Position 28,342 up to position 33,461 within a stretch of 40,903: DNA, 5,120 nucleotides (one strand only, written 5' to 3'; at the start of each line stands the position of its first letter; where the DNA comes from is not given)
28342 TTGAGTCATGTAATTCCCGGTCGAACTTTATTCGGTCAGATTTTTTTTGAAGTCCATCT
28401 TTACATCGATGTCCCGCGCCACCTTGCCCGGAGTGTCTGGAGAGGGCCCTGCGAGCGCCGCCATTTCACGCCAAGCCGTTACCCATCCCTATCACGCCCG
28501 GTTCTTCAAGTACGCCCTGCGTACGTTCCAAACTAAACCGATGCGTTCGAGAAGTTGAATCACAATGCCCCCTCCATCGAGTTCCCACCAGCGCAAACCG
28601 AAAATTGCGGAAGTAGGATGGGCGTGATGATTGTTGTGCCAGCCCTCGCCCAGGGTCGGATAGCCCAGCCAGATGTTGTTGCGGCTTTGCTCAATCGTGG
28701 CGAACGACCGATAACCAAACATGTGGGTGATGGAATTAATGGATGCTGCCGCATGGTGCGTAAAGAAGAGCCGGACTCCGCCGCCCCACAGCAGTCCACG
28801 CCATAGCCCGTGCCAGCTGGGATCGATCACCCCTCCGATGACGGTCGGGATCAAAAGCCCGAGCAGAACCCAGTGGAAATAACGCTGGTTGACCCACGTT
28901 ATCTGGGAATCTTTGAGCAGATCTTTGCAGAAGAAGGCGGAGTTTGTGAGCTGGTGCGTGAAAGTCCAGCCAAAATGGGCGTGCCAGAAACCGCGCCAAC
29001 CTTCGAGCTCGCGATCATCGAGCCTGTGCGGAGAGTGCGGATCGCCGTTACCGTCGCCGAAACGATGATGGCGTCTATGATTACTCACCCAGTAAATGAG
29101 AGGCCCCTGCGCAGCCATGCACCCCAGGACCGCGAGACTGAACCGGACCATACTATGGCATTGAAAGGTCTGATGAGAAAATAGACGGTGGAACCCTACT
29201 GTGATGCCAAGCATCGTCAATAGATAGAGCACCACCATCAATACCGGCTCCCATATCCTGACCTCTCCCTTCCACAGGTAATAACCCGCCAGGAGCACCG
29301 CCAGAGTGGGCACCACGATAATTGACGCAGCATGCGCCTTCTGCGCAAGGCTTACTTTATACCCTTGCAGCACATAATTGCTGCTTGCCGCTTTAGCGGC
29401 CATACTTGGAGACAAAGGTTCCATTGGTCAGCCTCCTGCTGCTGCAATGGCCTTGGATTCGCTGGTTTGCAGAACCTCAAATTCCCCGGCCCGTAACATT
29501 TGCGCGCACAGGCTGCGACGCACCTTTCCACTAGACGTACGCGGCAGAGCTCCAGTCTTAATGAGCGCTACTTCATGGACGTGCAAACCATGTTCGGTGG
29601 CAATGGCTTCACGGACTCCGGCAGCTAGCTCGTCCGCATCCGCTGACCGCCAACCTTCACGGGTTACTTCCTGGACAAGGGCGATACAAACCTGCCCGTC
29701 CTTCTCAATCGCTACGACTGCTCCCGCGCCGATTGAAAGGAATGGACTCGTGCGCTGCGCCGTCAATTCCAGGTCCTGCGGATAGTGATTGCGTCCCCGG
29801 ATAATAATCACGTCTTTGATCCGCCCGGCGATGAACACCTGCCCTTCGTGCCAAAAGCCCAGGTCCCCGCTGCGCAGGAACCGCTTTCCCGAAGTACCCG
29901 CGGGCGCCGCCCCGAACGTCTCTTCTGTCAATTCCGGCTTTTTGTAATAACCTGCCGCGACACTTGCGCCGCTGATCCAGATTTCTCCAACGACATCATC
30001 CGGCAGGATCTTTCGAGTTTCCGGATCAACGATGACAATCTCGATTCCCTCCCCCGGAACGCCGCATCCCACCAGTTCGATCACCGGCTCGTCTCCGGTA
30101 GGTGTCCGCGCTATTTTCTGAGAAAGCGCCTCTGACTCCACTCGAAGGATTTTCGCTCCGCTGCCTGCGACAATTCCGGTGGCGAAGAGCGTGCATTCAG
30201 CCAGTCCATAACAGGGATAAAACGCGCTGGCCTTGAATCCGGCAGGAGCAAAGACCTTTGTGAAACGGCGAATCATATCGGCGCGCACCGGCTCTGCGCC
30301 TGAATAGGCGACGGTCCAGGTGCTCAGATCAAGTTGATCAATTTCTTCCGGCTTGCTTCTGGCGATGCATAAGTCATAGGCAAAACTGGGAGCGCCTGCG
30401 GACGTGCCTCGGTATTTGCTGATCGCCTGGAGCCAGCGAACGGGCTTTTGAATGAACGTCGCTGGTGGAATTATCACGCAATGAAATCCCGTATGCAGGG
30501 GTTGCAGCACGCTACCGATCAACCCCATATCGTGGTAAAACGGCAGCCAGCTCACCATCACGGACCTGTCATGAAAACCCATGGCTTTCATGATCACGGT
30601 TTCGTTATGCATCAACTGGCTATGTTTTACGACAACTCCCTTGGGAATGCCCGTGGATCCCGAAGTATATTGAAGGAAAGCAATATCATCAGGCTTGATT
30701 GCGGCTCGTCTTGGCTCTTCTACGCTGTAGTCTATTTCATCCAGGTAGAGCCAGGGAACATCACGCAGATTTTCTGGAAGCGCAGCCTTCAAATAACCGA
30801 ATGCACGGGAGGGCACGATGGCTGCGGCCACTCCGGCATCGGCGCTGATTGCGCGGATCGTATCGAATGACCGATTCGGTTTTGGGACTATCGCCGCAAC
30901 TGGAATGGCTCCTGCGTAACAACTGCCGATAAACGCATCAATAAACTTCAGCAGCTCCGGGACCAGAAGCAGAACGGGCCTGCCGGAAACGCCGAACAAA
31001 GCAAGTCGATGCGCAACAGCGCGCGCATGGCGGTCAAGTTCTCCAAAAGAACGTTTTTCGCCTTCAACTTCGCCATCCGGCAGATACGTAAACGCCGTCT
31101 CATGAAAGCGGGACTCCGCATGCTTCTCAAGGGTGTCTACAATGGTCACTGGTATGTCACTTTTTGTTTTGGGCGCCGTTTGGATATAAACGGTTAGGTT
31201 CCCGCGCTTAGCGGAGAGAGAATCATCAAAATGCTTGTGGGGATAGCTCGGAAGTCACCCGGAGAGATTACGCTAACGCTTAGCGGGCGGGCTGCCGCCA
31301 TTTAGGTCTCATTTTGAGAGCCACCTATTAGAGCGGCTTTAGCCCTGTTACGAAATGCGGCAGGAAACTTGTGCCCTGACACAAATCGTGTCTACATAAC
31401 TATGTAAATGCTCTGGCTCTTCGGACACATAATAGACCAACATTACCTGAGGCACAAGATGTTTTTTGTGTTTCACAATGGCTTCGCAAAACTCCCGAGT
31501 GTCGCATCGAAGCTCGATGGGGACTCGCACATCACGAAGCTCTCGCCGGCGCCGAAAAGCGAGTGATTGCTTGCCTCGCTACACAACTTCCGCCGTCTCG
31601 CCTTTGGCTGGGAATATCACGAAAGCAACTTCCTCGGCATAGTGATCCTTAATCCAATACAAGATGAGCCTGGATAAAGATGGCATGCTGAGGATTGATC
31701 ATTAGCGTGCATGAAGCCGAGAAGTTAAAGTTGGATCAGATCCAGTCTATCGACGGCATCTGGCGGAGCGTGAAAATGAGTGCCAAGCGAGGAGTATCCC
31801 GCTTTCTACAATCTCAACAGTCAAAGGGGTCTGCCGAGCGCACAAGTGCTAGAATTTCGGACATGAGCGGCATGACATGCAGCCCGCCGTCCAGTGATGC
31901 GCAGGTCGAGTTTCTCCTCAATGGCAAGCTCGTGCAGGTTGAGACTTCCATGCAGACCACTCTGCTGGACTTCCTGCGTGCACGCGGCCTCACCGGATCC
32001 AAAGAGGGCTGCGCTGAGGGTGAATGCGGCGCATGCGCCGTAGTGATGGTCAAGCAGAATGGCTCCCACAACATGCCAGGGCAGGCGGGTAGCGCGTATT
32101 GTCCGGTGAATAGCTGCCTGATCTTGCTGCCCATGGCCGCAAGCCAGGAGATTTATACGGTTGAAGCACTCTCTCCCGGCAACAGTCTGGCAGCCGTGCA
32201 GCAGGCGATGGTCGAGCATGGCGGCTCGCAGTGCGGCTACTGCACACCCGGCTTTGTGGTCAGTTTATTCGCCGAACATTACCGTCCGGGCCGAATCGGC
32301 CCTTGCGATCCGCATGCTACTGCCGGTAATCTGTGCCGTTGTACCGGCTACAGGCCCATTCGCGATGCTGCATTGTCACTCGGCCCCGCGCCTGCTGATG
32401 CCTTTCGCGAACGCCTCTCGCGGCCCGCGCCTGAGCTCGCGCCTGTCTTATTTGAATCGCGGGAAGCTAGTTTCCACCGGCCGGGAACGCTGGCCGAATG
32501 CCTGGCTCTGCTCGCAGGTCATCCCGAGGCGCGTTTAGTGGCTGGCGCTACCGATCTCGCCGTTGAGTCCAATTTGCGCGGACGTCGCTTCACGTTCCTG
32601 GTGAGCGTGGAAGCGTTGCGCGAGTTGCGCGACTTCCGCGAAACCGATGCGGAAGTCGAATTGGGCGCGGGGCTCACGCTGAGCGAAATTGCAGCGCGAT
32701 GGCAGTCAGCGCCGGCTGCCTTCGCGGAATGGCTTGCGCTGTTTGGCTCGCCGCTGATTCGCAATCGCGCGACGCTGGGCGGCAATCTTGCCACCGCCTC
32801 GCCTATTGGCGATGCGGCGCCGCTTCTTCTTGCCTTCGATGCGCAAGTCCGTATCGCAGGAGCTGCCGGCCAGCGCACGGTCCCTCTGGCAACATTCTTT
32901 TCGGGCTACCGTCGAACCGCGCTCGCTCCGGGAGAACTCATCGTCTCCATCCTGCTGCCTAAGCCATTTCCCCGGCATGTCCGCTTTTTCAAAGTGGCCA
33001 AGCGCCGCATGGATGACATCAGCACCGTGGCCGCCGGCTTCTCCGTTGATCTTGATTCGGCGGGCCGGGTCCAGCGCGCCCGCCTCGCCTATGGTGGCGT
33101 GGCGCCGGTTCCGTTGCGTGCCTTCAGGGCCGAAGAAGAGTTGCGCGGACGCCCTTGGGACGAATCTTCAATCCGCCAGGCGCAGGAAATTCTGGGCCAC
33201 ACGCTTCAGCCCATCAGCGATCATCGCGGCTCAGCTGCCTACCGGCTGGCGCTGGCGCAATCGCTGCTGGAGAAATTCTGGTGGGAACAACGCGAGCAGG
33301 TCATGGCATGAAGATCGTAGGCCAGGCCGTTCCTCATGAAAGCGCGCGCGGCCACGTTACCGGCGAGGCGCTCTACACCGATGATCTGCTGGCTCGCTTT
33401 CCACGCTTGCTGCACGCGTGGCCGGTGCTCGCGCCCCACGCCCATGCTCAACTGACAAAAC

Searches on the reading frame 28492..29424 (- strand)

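Call 9: search_protein_families(library=pfam, proteins=[window:28492-29424:-], max_evalue=0.001)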
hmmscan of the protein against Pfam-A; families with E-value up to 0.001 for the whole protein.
window:28492-29424:- (310 aa): 1 family
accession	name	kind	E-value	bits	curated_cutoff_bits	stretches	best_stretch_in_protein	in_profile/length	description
PF00487.30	FA_desaturase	-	1.7e-18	67.8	29.7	1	60-283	5-232/253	Fatty acid desaturase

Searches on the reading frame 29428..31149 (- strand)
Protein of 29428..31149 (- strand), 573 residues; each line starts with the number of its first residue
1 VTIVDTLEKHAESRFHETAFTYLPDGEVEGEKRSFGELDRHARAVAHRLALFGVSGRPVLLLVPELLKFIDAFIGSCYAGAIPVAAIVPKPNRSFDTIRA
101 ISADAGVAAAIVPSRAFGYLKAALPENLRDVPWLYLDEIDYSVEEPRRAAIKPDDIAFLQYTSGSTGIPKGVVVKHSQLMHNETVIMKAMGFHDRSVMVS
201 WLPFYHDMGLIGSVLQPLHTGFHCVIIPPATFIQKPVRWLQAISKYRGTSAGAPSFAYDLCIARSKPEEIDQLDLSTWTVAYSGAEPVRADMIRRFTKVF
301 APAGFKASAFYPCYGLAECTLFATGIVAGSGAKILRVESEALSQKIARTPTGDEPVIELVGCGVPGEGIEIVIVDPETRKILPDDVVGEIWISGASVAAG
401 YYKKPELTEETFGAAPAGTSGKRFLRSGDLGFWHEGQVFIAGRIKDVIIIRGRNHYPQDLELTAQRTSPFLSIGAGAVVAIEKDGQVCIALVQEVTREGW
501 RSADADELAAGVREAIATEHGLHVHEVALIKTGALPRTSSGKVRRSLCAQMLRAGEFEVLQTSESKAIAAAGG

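Call 9: search_protein_families(library=pfam, proteins=[window:29428-31149:-], max_evalue=0.001)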
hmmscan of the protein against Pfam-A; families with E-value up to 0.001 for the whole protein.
window:29428-31149:- (573 aa): 2 families
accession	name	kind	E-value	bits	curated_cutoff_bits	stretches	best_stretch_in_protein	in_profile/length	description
PF00501.34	AMP-binding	-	4.4e-62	210.5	29.9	1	8-402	2-384/384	AMP-binding enzyme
PF23024.1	AMP-dom_DIP2-like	-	4.8e-08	33.4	27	1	446-551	2-99/110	Disco-interacting protein 2-like, AMP domain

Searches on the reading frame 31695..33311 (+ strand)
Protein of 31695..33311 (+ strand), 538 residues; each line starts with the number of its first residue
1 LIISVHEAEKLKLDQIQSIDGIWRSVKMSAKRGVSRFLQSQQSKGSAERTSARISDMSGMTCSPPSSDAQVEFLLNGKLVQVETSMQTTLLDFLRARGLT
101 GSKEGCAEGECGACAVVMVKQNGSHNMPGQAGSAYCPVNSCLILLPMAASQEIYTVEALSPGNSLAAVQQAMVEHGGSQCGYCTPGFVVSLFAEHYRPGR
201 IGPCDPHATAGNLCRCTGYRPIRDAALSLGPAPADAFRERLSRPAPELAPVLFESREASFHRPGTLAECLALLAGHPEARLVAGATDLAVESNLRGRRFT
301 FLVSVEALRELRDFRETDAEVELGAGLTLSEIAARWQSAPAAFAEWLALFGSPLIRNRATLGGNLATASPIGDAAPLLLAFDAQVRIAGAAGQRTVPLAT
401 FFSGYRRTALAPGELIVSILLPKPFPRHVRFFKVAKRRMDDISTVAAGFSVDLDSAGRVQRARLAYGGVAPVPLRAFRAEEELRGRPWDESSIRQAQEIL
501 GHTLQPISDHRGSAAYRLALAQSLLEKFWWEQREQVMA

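Call 9: search_protein_families(library=pfam, proteins=[window:31695-33311:+], max_evalue=0.001)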
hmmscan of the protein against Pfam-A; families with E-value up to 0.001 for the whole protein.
window:31695-33311:+ (538 aa): 4 families
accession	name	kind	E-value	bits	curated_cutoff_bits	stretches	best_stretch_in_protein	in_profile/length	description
PF00941.27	FAD_binding_5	-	2.3e-49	167.9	27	1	258-424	3-170/170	FAD binding domain in molybdopterin dehydrogenase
PF03450.22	CO_deh_flav_C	-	5.5e-31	107.2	25.5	1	430-530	1-100/102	CO dehydrogenase flavoprotein C-terminal domain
PF01799.25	Fer2_2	-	5.3e-21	75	30.3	1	155-226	1-74/75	[2Fe-2S] binding domain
PF00111.32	Fer2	-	2.1e-07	31.2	21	1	75-143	3-74/77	2Fe-2S iron-sulfur cluster binding domain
